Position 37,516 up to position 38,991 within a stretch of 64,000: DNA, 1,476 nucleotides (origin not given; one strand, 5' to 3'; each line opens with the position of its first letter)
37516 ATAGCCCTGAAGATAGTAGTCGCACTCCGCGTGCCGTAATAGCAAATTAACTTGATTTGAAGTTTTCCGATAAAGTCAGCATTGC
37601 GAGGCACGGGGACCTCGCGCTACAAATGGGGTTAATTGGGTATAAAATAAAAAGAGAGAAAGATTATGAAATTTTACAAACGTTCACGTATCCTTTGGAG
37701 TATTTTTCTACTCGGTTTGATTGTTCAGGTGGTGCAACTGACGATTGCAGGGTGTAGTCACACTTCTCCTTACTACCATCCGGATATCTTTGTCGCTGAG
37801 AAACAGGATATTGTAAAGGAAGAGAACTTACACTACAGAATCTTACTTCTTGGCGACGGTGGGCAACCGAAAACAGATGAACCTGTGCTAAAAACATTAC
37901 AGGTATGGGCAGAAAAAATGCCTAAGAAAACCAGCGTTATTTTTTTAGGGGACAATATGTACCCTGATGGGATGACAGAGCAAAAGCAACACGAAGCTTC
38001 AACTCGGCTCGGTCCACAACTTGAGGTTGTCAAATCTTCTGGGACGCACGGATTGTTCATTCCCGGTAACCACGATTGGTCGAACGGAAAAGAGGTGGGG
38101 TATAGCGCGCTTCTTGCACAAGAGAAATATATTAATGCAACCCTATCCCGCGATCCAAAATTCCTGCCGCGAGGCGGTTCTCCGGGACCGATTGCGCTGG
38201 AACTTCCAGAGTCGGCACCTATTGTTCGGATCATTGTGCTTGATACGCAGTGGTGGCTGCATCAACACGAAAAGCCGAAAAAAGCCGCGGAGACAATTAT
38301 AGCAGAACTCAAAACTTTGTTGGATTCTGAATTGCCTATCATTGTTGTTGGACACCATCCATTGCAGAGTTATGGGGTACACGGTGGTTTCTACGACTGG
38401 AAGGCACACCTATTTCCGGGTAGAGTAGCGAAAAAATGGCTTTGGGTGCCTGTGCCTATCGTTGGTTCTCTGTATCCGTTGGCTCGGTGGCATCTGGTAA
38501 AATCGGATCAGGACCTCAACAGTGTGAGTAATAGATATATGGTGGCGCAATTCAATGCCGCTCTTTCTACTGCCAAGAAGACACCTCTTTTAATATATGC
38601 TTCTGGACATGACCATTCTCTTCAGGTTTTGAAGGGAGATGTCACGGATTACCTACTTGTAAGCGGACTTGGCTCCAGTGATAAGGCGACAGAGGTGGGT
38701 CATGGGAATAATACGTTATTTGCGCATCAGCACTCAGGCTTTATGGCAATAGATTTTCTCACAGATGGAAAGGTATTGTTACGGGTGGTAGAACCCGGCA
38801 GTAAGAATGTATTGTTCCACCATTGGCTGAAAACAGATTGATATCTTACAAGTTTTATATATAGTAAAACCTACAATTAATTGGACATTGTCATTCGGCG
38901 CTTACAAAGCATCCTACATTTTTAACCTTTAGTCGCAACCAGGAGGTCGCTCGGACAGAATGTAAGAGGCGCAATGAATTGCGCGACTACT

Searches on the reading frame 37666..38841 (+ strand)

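Call 12: search_protein_families(library=pfam, proteins=[window:37666-38841:+], max_evalue=0.01)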
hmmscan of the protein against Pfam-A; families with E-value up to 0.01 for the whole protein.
window:37666-38841:+ (391 aa): 1 family
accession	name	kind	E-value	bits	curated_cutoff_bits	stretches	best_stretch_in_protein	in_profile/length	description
PF00149.33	Metallophos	-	4.5e-06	27.7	21.5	1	58-244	2-170/191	Calcineurin-like phosphoesterase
